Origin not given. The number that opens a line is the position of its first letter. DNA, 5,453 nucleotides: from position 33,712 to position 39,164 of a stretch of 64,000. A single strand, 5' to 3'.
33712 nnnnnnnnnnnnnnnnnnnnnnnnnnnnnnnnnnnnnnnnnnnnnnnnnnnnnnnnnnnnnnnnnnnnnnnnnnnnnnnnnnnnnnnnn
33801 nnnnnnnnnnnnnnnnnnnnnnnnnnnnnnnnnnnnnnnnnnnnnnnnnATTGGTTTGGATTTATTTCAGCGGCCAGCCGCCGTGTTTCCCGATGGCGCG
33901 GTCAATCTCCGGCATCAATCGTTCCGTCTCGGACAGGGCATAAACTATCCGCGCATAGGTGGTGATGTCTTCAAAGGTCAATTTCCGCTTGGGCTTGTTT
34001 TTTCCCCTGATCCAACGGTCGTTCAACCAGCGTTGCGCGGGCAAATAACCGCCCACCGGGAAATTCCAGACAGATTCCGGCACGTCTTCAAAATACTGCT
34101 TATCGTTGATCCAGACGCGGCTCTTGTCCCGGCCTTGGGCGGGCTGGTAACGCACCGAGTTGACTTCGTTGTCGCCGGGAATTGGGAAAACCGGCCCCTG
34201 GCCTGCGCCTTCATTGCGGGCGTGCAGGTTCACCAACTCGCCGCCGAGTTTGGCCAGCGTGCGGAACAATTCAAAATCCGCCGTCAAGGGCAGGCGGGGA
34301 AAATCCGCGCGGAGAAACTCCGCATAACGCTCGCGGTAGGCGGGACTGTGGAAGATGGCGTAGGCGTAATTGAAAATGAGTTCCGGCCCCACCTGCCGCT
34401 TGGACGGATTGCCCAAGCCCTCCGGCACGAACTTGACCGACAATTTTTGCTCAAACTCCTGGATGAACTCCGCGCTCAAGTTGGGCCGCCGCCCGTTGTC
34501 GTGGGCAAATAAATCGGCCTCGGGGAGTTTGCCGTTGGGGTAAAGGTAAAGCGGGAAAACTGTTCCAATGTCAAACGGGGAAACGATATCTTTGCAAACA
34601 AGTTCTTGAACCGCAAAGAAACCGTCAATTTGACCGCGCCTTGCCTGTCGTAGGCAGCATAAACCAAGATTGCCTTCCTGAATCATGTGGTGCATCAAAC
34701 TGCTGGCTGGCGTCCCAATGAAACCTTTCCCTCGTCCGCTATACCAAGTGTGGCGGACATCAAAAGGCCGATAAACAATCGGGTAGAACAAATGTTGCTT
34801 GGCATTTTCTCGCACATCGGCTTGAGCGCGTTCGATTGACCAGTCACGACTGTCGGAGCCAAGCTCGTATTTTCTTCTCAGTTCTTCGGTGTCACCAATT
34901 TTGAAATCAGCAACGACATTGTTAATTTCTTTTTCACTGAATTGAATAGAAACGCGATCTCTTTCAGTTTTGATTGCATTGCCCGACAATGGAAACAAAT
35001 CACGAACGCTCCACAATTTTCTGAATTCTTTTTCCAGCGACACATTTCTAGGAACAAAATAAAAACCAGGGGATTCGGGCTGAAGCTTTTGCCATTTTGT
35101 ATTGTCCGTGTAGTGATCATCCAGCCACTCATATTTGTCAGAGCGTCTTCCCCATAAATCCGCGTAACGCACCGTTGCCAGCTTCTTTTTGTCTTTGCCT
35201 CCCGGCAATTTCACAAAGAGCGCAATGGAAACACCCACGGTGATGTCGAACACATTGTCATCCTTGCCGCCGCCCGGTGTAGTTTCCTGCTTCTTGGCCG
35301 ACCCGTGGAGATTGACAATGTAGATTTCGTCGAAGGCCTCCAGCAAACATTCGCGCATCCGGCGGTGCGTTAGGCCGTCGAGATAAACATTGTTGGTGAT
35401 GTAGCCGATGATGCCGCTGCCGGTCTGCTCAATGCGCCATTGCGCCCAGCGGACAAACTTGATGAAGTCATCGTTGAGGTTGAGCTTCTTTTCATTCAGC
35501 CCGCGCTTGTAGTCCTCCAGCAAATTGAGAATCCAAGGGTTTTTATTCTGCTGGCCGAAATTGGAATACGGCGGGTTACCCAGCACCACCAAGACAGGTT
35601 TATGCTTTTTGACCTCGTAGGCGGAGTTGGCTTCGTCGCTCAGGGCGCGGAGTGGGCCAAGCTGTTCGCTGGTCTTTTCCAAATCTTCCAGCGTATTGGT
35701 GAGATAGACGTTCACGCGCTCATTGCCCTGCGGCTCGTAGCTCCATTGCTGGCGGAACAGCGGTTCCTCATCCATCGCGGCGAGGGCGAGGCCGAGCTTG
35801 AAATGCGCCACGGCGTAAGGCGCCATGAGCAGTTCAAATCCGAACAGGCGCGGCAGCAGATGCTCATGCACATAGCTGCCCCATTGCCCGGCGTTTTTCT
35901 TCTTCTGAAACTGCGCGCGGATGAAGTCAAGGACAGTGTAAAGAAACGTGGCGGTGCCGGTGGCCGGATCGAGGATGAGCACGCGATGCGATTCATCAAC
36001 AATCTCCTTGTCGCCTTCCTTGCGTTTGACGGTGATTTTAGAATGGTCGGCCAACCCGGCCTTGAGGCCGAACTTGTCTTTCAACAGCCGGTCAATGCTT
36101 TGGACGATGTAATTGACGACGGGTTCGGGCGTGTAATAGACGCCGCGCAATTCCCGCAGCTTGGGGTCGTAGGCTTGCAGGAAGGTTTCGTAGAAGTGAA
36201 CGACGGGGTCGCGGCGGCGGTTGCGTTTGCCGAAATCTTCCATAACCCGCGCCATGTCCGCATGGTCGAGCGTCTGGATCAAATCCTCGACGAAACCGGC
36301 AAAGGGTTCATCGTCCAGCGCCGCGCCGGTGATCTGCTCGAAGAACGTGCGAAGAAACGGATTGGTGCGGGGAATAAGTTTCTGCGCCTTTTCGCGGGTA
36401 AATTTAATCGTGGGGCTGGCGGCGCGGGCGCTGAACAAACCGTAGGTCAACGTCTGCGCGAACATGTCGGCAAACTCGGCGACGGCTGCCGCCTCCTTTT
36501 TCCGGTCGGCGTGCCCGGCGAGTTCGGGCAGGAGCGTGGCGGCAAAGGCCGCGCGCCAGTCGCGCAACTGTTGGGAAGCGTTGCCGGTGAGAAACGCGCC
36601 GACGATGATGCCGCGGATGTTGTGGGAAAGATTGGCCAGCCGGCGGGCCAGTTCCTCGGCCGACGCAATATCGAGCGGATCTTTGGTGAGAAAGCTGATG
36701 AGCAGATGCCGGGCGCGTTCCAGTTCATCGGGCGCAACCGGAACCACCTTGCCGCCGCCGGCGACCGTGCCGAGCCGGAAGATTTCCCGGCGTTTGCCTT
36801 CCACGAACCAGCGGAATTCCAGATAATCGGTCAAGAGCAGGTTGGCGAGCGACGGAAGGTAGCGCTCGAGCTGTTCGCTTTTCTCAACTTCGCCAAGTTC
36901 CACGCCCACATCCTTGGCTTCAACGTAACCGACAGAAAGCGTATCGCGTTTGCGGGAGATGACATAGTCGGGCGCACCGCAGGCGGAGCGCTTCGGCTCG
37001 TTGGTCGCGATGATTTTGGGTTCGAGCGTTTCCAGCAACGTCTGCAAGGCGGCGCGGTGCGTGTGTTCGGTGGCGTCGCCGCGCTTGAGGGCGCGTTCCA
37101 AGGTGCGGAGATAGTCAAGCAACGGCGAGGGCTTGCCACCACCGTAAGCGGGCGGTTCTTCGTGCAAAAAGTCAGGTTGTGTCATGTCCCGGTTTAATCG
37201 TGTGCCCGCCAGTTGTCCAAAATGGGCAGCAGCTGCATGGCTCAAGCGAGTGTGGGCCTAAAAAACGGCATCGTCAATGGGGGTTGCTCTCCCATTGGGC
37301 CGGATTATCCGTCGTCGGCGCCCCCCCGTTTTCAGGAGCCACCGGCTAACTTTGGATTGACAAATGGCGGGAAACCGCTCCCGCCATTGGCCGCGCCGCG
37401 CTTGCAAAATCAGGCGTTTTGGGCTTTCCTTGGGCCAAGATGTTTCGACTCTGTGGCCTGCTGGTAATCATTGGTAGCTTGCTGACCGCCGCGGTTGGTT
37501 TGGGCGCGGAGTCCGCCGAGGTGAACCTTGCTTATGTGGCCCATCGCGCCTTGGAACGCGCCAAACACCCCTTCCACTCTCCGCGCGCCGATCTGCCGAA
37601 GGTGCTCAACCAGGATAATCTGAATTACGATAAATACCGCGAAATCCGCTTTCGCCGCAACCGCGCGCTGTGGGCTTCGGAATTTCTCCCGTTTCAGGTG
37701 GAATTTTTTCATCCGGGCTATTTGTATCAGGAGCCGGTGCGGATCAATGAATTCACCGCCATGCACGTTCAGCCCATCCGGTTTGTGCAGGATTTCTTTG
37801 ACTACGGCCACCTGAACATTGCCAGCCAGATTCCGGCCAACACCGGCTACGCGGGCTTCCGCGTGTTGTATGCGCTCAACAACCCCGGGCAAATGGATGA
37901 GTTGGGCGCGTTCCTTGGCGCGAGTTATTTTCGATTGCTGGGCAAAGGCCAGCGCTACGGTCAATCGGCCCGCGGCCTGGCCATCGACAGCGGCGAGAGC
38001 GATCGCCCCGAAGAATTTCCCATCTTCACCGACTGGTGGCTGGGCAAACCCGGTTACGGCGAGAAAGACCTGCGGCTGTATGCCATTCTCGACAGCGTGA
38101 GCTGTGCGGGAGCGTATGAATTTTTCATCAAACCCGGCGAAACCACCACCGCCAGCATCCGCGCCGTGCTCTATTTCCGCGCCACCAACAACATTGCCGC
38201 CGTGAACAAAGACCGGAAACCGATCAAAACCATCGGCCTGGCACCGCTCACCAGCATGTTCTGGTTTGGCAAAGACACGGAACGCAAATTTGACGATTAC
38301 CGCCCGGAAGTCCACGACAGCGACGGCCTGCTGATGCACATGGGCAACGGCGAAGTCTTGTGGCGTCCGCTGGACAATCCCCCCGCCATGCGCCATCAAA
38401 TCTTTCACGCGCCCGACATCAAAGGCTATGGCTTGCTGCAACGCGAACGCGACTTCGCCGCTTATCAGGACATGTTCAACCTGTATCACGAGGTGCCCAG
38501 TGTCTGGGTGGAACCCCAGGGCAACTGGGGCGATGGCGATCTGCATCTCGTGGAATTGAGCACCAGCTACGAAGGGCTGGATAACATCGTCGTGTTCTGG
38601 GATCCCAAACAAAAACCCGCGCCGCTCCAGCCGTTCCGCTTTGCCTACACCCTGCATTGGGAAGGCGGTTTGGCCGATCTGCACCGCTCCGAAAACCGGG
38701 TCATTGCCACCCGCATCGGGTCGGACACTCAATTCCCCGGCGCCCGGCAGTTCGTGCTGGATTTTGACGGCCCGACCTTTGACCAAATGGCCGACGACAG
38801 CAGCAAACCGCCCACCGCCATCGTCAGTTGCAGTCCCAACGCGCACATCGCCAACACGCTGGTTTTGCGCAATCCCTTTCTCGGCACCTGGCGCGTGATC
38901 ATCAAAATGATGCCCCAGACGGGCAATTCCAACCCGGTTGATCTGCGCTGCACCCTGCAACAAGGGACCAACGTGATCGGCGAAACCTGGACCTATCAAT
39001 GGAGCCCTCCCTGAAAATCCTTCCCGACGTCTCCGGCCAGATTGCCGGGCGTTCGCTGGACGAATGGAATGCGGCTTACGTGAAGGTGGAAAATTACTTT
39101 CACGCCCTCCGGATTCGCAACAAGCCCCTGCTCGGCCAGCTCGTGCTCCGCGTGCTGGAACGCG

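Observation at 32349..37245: Co-oriented three-gene module: nuclease-methyltransferase fusion, orphan Cys/His-rich ORF and PRiA4_ORF3 protein, a candidate uncharacterised defence/accessory system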

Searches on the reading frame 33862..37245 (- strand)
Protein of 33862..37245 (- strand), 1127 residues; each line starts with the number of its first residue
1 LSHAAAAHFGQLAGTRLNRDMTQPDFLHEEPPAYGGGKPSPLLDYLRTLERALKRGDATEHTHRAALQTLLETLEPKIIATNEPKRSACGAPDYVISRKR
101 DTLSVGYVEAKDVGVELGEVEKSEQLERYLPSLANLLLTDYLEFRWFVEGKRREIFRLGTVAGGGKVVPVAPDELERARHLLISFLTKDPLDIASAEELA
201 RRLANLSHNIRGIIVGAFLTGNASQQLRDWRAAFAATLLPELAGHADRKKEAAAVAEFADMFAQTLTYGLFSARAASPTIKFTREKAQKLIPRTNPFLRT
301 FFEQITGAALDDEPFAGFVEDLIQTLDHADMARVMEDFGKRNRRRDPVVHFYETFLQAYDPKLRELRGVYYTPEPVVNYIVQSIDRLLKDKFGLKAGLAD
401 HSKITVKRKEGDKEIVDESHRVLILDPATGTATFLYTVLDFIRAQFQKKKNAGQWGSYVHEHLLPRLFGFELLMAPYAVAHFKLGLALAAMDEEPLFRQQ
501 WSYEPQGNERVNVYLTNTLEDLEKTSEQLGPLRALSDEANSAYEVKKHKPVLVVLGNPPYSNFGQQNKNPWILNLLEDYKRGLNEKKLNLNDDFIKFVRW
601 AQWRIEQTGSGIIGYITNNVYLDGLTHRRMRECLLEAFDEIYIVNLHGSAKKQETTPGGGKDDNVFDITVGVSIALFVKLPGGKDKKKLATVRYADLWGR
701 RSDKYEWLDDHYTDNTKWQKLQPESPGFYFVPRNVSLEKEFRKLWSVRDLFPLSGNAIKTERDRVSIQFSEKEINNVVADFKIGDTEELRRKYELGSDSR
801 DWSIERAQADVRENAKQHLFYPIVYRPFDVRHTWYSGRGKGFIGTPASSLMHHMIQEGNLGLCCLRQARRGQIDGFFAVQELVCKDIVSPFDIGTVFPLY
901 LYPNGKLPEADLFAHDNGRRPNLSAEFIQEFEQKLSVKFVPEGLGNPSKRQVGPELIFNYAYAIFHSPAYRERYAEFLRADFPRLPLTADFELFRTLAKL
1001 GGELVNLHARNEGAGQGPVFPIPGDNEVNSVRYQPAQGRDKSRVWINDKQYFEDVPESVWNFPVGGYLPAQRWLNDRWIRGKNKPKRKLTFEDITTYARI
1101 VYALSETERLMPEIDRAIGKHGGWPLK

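Call 3: search_protein_families(library=pfam, proteins=[window:33862-37245:-], max_evalue=0.01)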
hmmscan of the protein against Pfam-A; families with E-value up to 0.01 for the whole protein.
window:33862-37245:- (1127 aa): 3 families
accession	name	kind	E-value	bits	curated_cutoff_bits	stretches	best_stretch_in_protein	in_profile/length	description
PF18135.7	Type_ISP_C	-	1.4e-82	278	25.9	1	749-1111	1-340/342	Type ISP C-terminal specificity domain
PF02384.22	N6_Mtase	-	2.4e-07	30.8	20.4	1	345-457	3-83/311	N-6 DNA Methylase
PF07669.17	Eco57I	-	4.9e-07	30.4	25.3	1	477-646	11-165/171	Eco57I restriction-modification methylase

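Call 4: search_protein_families(library=padloc, proteins=[window:33862-37245:-], max_evalue=0.01)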
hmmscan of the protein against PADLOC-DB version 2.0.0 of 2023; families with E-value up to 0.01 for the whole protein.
window:33862-37245:- (1127 aa): 16 families
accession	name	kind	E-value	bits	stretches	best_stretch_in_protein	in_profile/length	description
PDLC03610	REase_MTase_IIG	-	5.3e-242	804.2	2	565-1117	537-1075/1096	Type IIG restriction enzyme-methyltransferase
PDLC03631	REase_MTase_IIG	-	6.6e-98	326.9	2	44-762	9-687/1086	Type IIG restriction enzyme-methyltransferase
PDLC03597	REase_MTase_IIG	-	1.3e-49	166.8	1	335-1078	848-1587/1646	Type IIG restriction enzyme-methyltransferase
PDLC03051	REase_MTase_I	-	2.8e-40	135.4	2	336-778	833-1250/1591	Type I restriction enzyme-methyltransferase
PDLC03621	REase_MTase_IIG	-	1e-33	114.5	2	350-680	286-585/1024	Type IIG restriction enzyme-methyltransferase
PDLC04134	mad2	-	4.7e-12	43.5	1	90-653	40-433/492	mads_2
PDLC03021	MTase_I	-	8e-06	22.9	0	416-481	180-242/491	Type I methyltransferase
PDLC03338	MTase_II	-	9.9e-05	19.2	0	545-637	240-320/604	Type II methyltransferase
PDLC03026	MTase_I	-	0.00016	18.9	0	321-385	105-160/487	Type I methyltransferase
PDLC03025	MTase_I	-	0.0002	18.2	0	418-451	180-213/569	Type I methyltransferase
PDLC03629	REase_MTase_IIG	-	0.00076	15.4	1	364-448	378-462/1182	Type IIG restriction enzyme-methyltransferase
PDLC03627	REase_MTase_IIG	-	0.00078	15.2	1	351-442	333-428/1136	Type IIG restriction enzyme-methyltransferase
PDLC03612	REase_MTase_IIG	-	0.0014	14.9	0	553-647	809-895/1247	Type IIG restriction enzyme-methyltransferase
PDLC03267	MTase_II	-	0.0061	13.5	0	363-384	9-30/539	Type II methyltransferase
PDLC02526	PglX|PglXI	-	0.0073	12.8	0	366-447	224-308/640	PglX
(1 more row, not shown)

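Call 5: search_protein_families(library=ncbifam, proteins=[window:33862-37245:-], max_evalue=0.01)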
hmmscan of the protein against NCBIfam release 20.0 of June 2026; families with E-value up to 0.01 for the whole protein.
window:33862-37245:- (1127 aa): 1 family
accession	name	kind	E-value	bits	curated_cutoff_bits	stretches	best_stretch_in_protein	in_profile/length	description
NF047738.1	antiphage_MADS2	equivalog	0.00054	18.4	720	1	415-452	326-363/654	methylation-associated defense system DNA methyltransferase MAD2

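Call 53: search_solved_structures(query=window:33862-37245:-, max_evalue=0.001)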
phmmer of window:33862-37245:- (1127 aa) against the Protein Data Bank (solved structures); distinct sequences matched with E-value up to 0.001: 3.
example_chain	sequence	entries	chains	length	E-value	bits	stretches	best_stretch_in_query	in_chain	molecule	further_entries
7lo5_A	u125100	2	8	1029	7.3e-36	126.4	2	349-836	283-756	Site-specific DNA-methyltransferase (adenine-specific)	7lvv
4xqk_A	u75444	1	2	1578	1.7e-33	118.6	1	334-836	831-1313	LlaBIII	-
5ffj_A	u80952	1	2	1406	5.8e-32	113.5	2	334-775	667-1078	Endonuclease and methylase LlaGI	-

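Call 84: find_homologous_proteins(query=window:33862-37185:-, max_evalue=1e-100)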
Query window:33862-37185:- (1107 aa): 7930 proteins with E <= 1e-100 among 8000 candidates; the best 120 are listed.
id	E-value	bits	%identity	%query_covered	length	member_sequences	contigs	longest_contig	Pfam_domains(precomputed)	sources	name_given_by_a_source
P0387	0.0e+0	2575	100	100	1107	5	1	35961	PF18135.8,PF02384.23,PF07669.18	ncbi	-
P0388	0.0e+0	2101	81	100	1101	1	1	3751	PF18135.8,PF02384.23,PF07669.18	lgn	-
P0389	0.0e+0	2083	80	100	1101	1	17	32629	PF18135.8,PF02384.23,PF07669.18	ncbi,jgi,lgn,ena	-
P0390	0.0e+0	2077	80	100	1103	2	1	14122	PF18135.8,PF02384.23,PF07669.18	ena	-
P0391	0.0e+0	2071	80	100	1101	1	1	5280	PF18135.8,PF02384.23,PF07669.18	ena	-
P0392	0.0e+0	2066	80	99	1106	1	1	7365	PF18135.8,PF02384.23,PF07669.18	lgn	-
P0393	0.0e+0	2043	79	100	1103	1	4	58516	PF18135.8,PF02384.23,PF07669.18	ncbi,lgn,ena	-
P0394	0.0e+0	2040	79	100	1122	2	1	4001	PF18135.8,PF02384.23,PF07669.18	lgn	-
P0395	0.0e+0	2034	79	100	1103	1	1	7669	PF18135.8,PF02384.23,PF07669.18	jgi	jgi:hypothetical protein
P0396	0.0e+0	2032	78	100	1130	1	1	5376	PF18135.8,PF02384.23,PF07669.18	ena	-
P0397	0.0e+0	2025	77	100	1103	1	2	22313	PF18135.8,PF02384.23,PF07669.18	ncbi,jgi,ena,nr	ncbi:MAG TPA: type ISP restriction/modification enzyme [Candidatus Saccharimonadales bacterium]|nr:t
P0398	0.0e+0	2004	79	98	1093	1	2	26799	PF18135.8,PF02384.23,PF07669.18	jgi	jgi:hypothetical protein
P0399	0.0e+0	1994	77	100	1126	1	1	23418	PF18135.8,PF02384.23,PF07669.18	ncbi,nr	ncbi:MAG: N-6 DNA methylase [Verrucomicrobiota bacterium]|nr:N-6 DNA methylase [Verrucomicrobiota ba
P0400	0.0e+0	1941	75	100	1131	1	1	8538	PF18135.8,PF02384.23,PF07669.18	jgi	jgi:predicted helicase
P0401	0.0e+0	1930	74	100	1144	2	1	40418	PF18135.8,PF02384.23,PF07669.18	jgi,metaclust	metaclust:\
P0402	0.0e+0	1888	75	100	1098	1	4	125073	PF18135.8,PF02384.23,PF07669.18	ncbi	-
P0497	0.0e+0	1464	60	100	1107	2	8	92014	PF18135.8,PF02384.23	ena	-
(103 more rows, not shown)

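Call 85: find_encoding_contigs(protein=P0389, flank=4000, max_places=4)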
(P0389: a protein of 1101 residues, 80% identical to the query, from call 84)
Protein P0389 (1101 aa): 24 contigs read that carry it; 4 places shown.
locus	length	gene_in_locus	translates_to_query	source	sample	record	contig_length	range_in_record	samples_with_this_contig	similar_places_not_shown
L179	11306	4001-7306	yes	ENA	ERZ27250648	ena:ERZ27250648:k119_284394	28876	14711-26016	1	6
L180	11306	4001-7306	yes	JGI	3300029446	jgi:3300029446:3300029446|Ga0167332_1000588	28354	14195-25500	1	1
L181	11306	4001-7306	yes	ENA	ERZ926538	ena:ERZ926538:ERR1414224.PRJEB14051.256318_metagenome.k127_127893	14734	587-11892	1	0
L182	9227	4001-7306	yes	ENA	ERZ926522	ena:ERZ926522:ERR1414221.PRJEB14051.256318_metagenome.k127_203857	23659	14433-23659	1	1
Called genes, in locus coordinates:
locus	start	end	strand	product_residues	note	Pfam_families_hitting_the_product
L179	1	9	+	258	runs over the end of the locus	-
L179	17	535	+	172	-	-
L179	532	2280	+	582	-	PF05157:MshEN, PF00437:T2SSE, PF13604:AAA_30 (weak)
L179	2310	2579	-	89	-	PF00830:Ribosomal_L28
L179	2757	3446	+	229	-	PF13701:DDE_Tnp_1_4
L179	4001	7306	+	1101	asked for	PF02384:N6_Mtase (faint), PF07669:Eco57I (weak), PF18135:Type_ISP_C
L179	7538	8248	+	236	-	PF13701:DDE_Tnp_1_4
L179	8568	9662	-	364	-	PF00155:Aminotran_1_2 (weak), PF01053:Cys_Met_Meta_PP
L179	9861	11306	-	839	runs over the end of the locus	PF27052:Lysyl_endopep_N, PF13365:Trypsin_2 (weak)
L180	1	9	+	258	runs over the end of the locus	-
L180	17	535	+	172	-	-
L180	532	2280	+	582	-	PF05157:MshEN, PF00437:T2SSE, PF13604:AAA_30 (weak)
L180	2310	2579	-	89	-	PF00830:Ribosomal_L28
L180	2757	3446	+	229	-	PF13701:DDE_Tnp_1_4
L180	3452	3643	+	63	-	PF13701:DDE_Tnp_1_4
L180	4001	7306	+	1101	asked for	PF02384:N6_Mtase (faint), PF07669:Eco57I (weak), PF18135:Type_ISP_C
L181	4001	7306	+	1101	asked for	PF02384:N6_Mtase (faint), PF07669:Eco57I (weak), PF18135:Type_ISP_C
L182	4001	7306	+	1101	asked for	PF02384:N6_Mtase (faint), PF07669:Eco57I (weak), PF18135:Type_ISP_C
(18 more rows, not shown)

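Call 86: find_encoding_contigs(protein=P0393, flank=4000, max_places=3)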
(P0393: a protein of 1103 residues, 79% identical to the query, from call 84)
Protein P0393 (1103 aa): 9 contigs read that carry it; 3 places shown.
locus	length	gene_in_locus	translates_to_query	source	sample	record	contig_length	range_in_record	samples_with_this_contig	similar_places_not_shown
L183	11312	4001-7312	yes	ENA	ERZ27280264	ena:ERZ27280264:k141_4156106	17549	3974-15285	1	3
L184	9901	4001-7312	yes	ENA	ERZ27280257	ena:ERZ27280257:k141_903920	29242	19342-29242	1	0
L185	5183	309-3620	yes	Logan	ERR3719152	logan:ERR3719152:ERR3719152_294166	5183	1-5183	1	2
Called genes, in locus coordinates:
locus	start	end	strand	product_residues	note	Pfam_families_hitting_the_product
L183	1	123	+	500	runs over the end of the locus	PF00884:Sulfatase, PF16347:SGSH_C (weak)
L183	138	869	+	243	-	-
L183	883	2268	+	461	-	PF00884:Sulfatase, PF01663:Phosphodiest (faint)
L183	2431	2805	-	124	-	PF11848:DUF3368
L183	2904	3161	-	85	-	PF03683:UPF0175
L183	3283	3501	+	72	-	-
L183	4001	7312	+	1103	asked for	PF02384:N6_Mtase (faint), PF07669:Eco57I (weak), PF18135:Type_ISP_C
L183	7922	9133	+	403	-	PF14100:DUF6807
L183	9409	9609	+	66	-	-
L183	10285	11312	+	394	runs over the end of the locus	PF00487:FA_desaturase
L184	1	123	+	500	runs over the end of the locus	PF00884:Sulfatase, PF16347:SGSH_C (weak)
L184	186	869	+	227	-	-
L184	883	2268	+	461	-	PF00884:Sulfatase, PF01663:Phosphodiest (faint)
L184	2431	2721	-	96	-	PF11848:DUF3368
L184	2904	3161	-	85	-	PF03683:UPF0175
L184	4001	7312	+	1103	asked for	PF02384:N6_Mtase (faint), PF07669:Eco57I (weak), PF18135:Type_ISP_C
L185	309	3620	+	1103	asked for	PF02384:N6_Mtase (faint), PF07669:Eco57I (weak), PF18135:Type_ISP_C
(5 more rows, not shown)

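Call 87: find_encoding_contigs(protein=P0402, flank=4000, max_places=3)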
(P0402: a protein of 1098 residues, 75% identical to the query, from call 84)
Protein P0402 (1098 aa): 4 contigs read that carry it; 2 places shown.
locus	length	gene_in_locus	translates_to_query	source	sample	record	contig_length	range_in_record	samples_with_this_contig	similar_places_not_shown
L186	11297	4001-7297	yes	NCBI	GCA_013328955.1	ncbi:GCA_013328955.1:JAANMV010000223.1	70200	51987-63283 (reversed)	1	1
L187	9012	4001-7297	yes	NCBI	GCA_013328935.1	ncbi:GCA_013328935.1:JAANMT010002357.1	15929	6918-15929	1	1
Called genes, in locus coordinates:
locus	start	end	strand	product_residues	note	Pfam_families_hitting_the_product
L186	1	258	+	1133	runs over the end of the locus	PF25788:Ig_Rha78A_N, PF08531:Bac_rhamnosid_N, PF05592:Bac_rhamnosid, PF17389:Bac_rhamnosid6H, PF17390:Bac_rhamnosid_C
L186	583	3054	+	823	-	-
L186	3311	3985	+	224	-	PF20464:MmeI_N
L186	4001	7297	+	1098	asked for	PF02384:N6_Mtase (weak), PF07669:Eco57I (weak), PF18135:Type_ISP_C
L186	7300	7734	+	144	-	-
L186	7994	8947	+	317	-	PF18762:Kinase-PolyVal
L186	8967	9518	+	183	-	-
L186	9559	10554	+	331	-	-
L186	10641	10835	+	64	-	PF13619:KTSC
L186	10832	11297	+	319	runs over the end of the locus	-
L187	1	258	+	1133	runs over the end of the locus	PF25788:Ig_Rha78A_N, PF08531:Bac_rhamnosid_N, PF05592:Bac_rhamnosid, PF17389:Bac_rhamnosid6H, PF17390:Bac_rhamnosid_C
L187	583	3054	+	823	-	-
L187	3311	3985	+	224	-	PF20464:MmeI_N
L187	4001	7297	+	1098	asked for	PF02384:N6_Mtase (weak), PF07669:Eco57I (weak), PF18135:Type_ISP_C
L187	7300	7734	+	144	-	-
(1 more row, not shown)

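Call 93: search_protein_families(library=pfam, proteins=[L186:7300-7734:+], max_evalue=0.01)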
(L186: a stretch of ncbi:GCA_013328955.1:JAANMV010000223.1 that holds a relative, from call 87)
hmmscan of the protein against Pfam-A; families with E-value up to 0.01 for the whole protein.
L186:7300-7734:+ (144 aa): 0 families

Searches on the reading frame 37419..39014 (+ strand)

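Call 93: search_protein_families(library=pfam, proteins=[window:37419-39014:+], max_evalue=0.01)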
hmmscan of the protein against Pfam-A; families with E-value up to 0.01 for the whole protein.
window:37419-39014:+ (531 aa): 1 family
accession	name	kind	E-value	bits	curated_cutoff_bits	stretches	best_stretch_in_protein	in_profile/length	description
PF04349.18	MdoG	-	1.3e-165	552.5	25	1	38-528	4-478/478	Periplasmic glucan biosynthesis protein, MdoG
